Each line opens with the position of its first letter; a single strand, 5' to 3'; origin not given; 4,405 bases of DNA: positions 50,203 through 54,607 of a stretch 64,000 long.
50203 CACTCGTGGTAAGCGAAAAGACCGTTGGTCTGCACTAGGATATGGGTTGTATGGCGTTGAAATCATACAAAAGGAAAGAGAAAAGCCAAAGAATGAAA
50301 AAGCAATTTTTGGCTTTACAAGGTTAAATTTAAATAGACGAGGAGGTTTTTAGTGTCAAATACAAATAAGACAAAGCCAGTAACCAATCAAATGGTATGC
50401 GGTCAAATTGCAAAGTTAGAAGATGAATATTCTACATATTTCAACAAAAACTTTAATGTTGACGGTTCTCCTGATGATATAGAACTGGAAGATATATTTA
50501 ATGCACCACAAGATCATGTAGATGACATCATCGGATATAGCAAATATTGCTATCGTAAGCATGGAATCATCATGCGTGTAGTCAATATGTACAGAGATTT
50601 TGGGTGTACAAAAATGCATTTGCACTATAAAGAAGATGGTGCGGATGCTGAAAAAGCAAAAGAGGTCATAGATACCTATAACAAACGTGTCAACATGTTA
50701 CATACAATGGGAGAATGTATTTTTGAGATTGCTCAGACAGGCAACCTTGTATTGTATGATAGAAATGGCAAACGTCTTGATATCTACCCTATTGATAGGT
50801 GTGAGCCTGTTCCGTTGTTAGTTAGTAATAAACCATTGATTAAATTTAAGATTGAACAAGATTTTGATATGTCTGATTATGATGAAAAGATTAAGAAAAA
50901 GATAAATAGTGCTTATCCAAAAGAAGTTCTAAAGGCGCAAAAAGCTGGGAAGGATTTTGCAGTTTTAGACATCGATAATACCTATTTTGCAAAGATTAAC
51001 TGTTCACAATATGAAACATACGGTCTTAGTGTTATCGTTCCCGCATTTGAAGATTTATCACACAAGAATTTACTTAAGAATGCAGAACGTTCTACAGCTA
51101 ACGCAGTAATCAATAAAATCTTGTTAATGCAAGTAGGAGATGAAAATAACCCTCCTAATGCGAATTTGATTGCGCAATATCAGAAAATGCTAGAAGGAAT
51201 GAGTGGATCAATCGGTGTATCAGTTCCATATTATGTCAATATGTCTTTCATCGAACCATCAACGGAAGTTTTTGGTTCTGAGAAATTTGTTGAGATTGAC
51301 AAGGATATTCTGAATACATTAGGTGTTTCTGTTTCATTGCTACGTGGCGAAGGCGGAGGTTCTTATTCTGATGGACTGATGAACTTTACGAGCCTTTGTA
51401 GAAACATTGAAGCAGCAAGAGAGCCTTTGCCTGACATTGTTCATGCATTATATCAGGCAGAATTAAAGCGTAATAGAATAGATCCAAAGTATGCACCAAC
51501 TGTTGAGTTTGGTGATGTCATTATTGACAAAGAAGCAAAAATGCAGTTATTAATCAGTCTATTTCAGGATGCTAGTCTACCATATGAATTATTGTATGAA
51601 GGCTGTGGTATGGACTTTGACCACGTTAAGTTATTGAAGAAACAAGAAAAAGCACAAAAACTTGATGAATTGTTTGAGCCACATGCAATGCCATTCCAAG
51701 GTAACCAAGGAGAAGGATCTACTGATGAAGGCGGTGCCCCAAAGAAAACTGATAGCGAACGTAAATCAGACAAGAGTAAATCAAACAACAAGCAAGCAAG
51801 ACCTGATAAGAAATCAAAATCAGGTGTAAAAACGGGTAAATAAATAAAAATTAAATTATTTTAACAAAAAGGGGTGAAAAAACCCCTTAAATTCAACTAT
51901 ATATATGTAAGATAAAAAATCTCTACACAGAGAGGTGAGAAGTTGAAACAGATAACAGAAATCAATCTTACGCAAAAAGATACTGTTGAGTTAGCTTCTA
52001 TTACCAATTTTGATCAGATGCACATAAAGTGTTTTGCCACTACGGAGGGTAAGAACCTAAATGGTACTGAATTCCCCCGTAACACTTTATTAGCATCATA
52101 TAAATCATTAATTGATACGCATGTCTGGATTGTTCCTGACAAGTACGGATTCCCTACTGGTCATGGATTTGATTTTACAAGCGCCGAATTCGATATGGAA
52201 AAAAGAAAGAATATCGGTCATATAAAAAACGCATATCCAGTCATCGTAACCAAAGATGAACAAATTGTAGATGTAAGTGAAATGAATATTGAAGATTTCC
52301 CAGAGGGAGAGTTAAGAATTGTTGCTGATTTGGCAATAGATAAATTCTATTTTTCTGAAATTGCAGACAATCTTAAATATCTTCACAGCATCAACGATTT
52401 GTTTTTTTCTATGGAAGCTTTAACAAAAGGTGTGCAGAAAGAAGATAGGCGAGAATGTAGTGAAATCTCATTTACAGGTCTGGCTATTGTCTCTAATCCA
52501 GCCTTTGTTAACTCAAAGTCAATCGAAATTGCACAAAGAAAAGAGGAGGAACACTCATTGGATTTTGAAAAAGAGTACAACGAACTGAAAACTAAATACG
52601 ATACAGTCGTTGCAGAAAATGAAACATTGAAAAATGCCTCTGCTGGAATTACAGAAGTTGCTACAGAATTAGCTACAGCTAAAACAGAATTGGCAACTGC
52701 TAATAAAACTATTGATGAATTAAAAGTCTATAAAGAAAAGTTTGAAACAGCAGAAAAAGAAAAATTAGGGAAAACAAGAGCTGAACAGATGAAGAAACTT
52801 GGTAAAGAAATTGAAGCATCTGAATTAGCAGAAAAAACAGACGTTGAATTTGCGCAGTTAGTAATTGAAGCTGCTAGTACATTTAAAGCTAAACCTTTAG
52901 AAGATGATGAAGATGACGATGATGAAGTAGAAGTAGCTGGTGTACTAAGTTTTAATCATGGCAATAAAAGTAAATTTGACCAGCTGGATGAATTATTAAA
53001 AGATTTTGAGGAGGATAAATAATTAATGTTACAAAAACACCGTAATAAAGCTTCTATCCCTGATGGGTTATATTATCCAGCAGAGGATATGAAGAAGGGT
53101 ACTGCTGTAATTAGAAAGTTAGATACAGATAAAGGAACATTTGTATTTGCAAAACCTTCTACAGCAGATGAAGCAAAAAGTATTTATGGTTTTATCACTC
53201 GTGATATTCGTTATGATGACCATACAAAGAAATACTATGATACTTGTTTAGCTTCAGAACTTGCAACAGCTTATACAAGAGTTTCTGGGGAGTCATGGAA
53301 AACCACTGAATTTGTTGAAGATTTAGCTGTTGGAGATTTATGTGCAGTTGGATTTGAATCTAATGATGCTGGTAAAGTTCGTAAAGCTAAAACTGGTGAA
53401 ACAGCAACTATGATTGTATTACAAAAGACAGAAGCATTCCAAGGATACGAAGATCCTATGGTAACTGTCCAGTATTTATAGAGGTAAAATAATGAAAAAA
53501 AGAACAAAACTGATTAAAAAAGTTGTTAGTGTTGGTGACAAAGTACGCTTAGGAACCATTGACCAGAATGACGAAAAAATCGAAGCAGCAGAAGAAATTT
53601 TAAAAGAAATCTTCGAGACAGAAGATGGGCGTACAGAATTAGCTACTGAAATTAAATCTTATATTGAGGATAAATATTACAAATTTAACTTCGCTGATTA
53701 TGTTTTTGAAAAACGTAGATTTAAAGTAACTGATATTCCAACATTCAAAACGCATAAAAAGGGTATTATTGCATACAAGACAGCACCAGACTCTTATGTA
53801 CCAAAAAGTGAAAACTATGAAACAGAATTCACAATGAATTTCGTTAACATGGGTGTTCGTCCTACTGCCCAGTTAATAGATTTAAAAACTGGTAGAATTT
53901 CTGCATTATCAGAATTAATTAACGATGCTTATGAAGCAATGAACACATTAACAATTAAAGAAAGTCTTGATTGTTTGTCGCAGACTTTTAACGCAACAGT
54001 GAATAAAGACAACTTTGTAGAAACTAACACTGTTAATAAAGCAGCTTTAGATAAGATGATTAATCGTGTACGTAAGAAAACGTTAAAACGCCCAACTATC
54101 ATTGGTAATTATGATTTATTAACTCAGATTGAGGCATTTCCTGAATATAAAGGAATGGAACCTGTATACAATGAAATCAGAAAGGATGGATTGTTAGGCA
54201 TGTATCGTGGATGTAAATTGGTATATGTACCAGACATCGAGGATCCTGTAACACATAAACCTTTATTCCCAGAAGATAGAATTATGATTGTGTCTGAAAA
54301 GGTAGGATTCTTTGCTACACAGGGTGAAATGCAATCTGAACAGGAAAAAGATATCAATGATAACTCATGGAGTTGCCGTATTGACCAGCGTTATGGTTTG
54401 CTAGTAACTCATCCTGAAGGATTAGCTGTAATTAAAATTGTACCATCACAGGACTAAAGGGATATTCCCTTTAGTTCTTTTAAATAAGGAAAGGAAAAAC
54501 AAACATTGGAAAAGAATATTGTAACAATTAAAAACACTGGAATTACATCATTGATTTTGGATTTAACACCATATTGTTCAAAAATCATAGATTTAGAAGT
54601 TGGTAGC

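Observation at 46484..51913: Repeated roughly 40 nt late-gene motif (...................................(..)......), candidate promoter for a phage-encoded ArpU/sigma-like factor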

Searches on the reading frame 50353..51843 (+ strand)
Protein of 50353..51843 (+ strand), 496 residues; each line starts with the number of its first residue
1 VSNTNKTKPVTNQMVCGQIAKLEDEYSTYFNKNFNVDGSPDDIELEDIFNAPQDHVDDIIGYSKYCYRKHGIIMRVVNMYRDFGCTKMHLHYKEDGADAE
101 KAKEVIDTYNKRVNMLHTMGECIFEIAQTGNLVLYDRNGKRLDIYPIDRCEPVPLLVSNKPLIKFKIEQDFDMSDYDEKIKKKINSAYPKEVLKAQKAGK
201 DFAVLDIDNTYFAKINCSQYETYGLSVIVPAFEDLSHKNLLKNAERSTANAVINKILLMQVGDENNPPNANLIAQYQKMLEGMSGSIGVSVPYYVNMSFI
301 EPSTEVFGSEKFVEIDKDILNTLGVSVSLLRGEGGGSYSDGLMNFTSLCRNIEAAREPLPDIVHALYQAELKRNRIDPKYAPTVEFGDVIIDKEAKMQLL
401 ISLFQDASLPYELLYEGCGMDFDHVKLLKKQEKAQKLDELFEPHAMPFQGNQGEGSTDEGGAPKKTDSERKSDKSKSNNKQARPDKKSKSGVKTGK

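Call 12: search_protein_families(library=pfam, proteins=[window:50353-51843:+], max_evalue=0.01)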
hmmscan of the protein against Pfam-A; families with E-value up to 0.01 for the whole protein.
window:50353-51843:+ (496 aa): 0 families

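Call 14: search_protein_families(library=ncbifam, proteins=[window:50353-51843:+], max_evalue=0.01)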
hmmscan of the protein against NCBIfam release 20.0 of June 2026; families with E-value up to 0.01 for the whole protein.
window:50353-51843:+ (496 aa): 0 families

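Call 15: search_protein_families(library=phrogs, proteins=[window:50353-51843:+], max_evalue=0.001)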
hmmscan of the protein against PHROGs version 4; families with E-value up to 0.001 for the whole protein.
window:50353-51843:+ (496 aa): 2 families
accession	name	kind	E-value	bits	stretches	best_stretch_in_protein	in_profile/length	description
phrog_2739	-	head and packaging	8.4e-37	127.9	1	38-480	43-495/501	portal protein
phrog_16240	-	head and packaging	2.6e-09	37.2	1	63-361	99-401/643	portal protein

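Call 19: find_related_loci(query=window:50353-51843:+, collection=viral_contigs, flank=8000)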
Query window:50353-51843:+ (496 aa) in viral_contigs; peptide patterns used: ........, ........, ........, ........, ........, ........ (x = any residue, [..] = any of these).
8 stretches matched a pattern; 1 encode a relative of the query (tblastn E <= 1e-3); 1 distinct loci.
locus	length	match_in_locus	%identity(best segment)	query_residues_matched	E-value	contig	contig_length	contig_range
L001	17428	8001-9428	55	12-483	0e+0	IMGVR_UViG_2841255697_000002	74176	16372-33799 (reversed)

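Call 20: search_dna_similar(query=window:50353-51843:+, collection=phages, mode=protein, max_rows=30)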
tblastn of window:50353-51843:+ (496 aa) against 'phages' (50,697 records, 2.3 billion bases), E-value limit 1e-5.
Records with a match: 50; places in all: 50; records where one place covers at least 80% of the query: 10.
Best place of each record, by identity: 60-80% 1; <60% 49.
By first word of the organism name: Bacillus 43; Geobacillus 2; Clostridium 1; Microcystis 1; Lysinibacillus 1; Bacteriophage 1; Psychrobacillus 1.
By host as written in the record: Bacillus subtilis BEST7003 6; Bacillus subtilis subsp. subtilis str. 168 6; Bacillus megaterium Km Sp- 4; Bacillus megaterium Km 4; Bacillus anthracis ST-1 4; - 4; Bacillus cereus ATCC 27348 4; Bacillus cereus 4; and 9 more.
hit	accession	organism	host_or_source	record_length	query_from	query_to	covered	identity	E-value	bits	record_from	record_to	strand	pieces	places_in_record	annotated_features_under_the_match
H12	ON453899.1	Clostridium phage Amboise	[Clostridium] innocuum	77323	3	493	99%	61.3%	0e+0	626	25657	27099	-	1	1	portal protein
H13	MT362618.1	Microcystis phage MaeS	Microcystis aeruginosa FACHB-942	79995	13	419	82%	22.2%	3e-18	94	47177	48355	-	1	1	hypothetical protein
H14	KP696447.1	Bacillus phage Stahl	Bacillus megaterium Km Sp-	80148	21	424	81%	21.9%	6e-20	100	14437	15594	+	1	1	hypothetical protein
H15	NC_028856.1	Bacillus phage Stahl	Bacillus megaterium Km Sp-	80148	21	424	81%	21.9%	6e-20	100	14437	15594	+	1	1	portal protein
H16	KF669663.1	Bacillus phage Staley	Bacillus megaterium Km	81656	21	424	81%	21.7%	2e-19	98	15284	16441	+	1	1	hypothetical protein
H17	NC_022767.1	Bacillus phage Staley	Bacillus megaterium Km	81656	21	424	81%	21.7%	2e-19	98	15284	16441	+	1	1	portal protein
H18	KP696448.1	Bacillus phage Stills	Bacillus megaterium Km Sp-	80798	21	424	81%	21.7%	2e-19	98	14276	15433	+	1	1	hypothetical protein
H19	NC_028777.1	Bacillus phage Stills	Bacillus megaterium Km Sp-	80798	21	424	81%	21.7%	2e-19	98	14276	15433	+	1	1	portal protein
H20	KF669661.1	Bacillus phage Slash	Bacillus megaterium Km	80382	21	424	81%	21.2%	4e-18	94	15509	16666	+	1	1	hypothetical protein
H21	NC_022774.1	Bacillus phage Slash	Bacillus megaterium Km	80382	21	424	81%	21.2%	4e-18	94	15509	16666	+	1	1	portal protein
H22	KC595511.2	Bacillus phage Basilisk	Bacillus cereus BGSC 6E1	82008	121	474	71%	23.3%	6e-16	87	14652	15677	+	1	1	hypothetical protein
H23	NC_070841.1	Bacillus phage Basilisk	Bacillus cereus BGSC 6E1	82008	121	474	71%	23.3%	6e-16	87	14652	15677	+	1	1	portal protein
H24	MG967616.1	Bacillus phage v_B-Bak1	Bacillus anthracis ST-1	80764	121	474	71%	23.3%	1e-15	86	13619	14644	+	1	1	hypothetical protein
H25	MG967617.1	Bacillus phage v_B-Bak6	Bacillus anthracis ST-1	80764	121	474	71%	23.3%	1e-15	86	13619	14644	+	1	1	hypothetical protein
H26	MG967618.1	Bacillus phage v_B-Bak10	Bacillus anthracis ST-1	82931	121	474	71%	23.3%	1e-15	86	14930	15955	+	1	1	hypothetical protein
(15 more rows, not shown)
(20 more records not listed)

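Call 21: get_annotated_region(hit=H12, flank=12000)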
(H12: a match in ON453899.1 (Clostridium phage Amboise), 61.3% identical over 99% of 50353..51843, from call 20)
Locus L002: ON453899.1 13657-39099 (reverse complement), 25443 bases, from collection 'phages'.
description: Clostridium phage Amboise, complete genome.
organism: Clostridium phage Amboise (NCBI taxid 2951971)
taxonomy: Viruses
host: [Clostridium] innocuum; source: feces; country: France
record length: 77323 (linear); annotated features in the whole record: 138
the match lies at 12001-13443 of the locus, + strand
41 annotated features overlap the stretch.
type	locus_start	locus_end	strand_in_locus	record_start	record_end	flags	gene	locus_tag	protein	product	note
CDS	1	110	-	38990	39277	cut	-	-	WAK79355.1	hypothetical protein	rasttk_feature_creation_tool=/opt/patric-common/ runtime/bin/phanotate version 1.5.0; ...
CDS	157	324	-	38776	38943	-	-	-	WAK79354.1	hypothetical protein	rasttk_feature_creation_tool=/opt/patric-common/ runtime/bin/phanotate version 1.5.0; ...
CDS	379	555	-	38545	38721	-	-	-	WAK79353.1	hypothetical protein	rasttk_feature_creation_tool=/opt/patric-common/ runtime/bin/phanotate version 1.5.0; ...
CDS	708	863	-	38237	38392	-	-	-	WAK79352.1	hypothetical protein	rasttk_feature_creation_tool=/opt/patric-common/ runtime/bin/phanotate version 1.5.0; ...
CDS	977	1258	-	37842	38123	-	-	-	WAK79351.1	hypothetical protein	rasttk_feature_creation_tool=/opt/patric-common/ runtime/bin/phanotate version 1.5.0; ...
CDS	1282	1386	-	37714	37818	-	-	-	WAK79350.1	hypothetical protein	rasttk_feature_creation_tool=/opt/patric-common/ runtime/bin/phanotate version 1.5.0; ...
CDS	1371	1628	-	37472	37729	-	-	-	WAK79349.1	hypothetical protein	rasttk_feature_creation_tool=/opt/patric-common/ runtime/bin/phanotate version 1.5.0; ...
CDS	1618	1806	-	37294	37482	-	-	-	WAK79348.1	hypothetical protein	rasttk_feature_creation_tool=/opt/patric-common/ runtime/bin/phanotate version 1.5.0; ...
CDS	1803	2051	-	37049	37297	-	-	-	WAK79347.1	hypothetical protein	rasttk_feature_creation_tool=/opt/patric-common/ runtime/bin/phanotate version 1.5.0; ...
CDS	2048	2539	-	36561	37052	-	-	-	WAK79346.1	hypothetical protein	rasttk_feature_creation_tool=/opt/patric-common/ runtime/bin/phanotate version 1.5.0; ...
CDS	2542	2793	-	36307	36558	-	-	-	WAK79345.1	hypothetical protein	rasttk_feature_creation_tool=/opt/patric-common/ runtime/bin/phanotate version 1.5.0; ...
CDS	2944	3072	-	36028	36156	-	-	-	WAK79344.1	hypothetical protein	rasttk_feature_creation_tool=/opt/patric-common/ runtime/bin/phanotate version 1.5.0; ...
CDS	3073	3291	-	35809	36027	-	-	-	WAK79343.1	hypothetical protein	rasttk_feature_creation_tool=/opt/patric-common/ runtime/bin/phanotate version 1.5.0; ...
CDS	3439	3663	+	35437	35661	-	-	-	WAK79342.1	hypothetical protein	rasttk_feature_creation_tool=/opt/patric-common/ runtime/bin/phanotate version 1.5.0; ...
CDS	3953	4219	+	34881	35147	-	-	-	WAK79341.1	hypothetical protein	rasttk_feature_creation_tool=/opt/patric-common/ runtime/bin/phanotate version 1.5.0; ...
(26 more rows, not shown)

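Call 38: find_related_loci(query=A1, collection=genome_contigs, flank=9000)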
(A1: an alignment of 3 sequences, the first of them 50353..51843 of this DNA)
Query A1 (496 aa) in genome_contigs; peptide patterns used: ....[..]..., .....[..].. (x = any residue, [..] = any of these).
129 stretches matched a pattern; 2 encode a relative of the query (tblastn E <= 1e-3); 2 distinct loci.
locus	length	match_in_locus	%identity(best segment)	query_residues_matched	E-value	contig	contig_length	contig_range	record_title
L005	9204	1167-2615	52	13-483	1e-167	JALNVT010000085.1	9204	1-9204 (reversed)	MAG: Sphaerochaetaceae bacterium isolate SO_2016_CLC_T2 bin 56 scaffold11028_PH3_Jul20_2016, whole genome shotgun sequen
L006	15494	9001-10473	46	12-483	4e-144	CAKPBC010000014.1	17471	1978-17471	MAG: uncultured Bacilli bacterium isolate REFINED_METABAT215_TOP10_CONTIGS_1500_ASSEMBLY_K77_MERGED__Hadza_MoBio_hadza-E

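Call 39: find_related_loci(query=A1, collection=viral_contigs, flank=9000)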
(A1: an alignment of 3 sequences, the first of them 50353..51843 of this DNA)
Query A1 (496 aa) in viral_contigs; peptide patterns used: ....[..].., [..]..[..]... (x = any residue, [..] = any of these).
461 stretches matched a pattern; 11 encode a relative of the query (tblastn E <= 1e-3); 11 distinct loci.
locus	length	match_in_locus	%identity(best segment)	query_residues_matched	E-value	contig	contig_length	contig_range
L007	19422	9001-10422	63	14-493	0e+0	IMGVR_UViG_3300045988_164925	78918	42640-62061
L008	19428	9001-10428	55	12-483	4e-180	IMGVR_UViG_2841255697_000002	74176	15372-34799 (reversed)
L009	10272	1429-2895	51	10-490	4e-175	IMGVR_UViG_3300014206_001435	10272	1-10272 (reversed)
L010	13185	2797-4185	54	15-483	1e-173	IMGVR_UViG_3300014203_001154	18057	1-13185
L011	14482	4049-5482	53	10-483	5e-172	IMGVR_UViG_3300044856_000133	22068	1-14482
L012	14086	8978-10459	50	13-496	1e-168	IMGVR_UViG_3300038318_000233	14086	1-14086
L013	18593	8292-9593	22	58-452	8e-17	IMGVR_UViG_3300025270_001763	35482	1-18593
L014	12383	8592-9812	21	51-419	1e-11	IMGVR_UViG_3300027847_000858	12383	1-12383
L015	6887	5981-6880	22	50-312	2e-9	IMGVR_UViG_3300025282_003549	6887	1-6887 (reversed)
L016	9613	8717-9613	22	50-311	3e-9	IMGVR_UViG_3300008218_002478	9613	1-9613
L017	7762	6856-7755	21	50-312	9e-9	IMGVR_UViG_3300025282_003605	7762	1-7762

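Call 111: search_protein_families(library=pfam, proteins=[L002:7742-8164:+, L006:2208-2561:+], max_evalue=0.01)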
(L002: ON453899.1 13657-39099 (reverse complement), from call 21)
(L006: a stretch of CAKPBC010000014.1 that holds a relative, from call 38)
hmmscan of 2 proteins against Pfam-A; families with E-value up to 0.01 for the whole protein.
L002:7742-8164:+ (140 aa): 2 families
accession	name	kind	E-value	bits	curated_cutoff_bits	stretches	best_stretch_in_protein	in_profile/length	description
PF08281.18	Sigma70_r4_2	-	0.0017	18.4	25.7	0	72-96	10-35/54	Sigma-70, region 4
PF00196.25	GerE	-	0.0036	17.3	23.5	0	73-106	3-35/57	Bacterial regulatory proteins, luxR family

L006:2208-2561:+ (117 aa): 0 families

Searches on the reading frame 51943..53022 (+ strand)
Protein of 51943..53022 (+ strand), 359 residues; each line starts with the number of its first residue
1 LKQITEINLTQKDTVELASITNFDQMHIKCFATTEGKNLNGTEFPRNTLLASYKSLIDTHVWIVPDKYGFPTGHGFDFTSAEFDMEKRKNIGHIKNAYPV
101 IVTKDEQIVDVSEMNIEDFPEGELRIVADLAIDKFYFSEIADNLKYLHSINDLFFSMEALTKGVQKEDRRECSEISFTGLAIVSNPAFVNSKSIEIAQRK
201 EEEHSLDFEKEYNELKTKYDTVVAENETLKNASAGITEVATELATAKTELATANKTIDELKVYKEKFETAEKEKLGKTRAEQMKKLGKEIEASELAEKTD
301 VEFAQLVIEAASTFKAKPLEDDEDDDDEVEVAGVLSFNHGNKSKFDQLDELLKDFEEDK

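Call 12: search_protein_families(library=pfam, proteins=[window:51943-53022:+], max_evalue=0.01)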
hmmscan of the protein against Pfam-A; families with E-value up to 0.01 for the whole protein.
window:51943-53022:+ (359 aa): 0 families

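Call 14: search_protein_families(library=ncbifam, proteins=[window:51943-53022:+], max_evalue=0.01)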
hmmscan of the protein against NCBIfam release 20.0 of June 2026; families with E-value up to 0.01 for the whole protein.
window:51943-53022:+ (359 aa): 1 family
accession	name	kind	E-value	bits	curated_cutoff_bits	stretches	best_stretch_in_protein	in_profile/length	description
TIGR04320.1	Surf_Exclu_PgrA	domain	0.0001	21.7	70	1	196-274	248-326/360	SEC10/PgrA surface exclusion domain-containing protein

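Call 15: search_protein_families(library=phrogs, proteins=[window:51943-53022:+], max_evalue=0.001)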
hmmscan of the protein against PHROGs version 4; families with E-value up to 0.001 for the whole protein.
window:51943-53022:+ (359 aa): 1 family
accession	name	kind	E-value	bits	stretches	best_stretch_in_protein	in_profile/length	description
phrog_16389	-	unknown function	4e-15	56.8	1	22-307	16-276/340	-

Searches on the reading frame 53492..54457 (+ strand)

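Call 12: search_protein_families(library=pfam, proteins=[window:53492-54457:+], max_evalue=0.01)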
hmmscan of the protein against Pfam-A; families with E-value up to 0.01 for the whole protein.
window:53492-54457:+ (321 aa): 0 families

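Call 14: search_protein_families(library=ncbifam, proteins=[window:53492-54457:+], max_evalue=0.01)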
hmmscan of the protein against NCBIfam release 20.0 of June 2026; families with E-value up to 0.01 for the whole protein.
window:53492-54457:+ (321 aa): 1 family
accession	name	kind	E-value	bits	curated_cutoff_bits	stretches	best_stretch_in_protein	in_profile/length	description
NF042927.1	capsid_Caudo_2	equivalog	5.3e-50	169.9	80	1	31-314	2-280/280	HK97-fold major capsid protein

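Call 15: search_protein_families(library=phrogs, proteins=[window:53492-54457:+], max_evalue=0.001)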
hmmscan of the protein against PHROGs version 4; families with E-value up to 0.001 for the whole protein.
window:53492-54457:+ (321 aa): 3 families
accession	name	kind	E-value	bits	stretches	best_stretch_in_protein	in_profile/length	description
phrog_16565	-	unknown function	6.6e-37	128.5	1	22-317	21-312/312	-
phrog_4088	-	unknown function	4.2e-19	70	1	54-316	62-331/332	-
phrog_2522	-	head and packaging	4e-10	40.3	1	17-315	29-316/318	major head protein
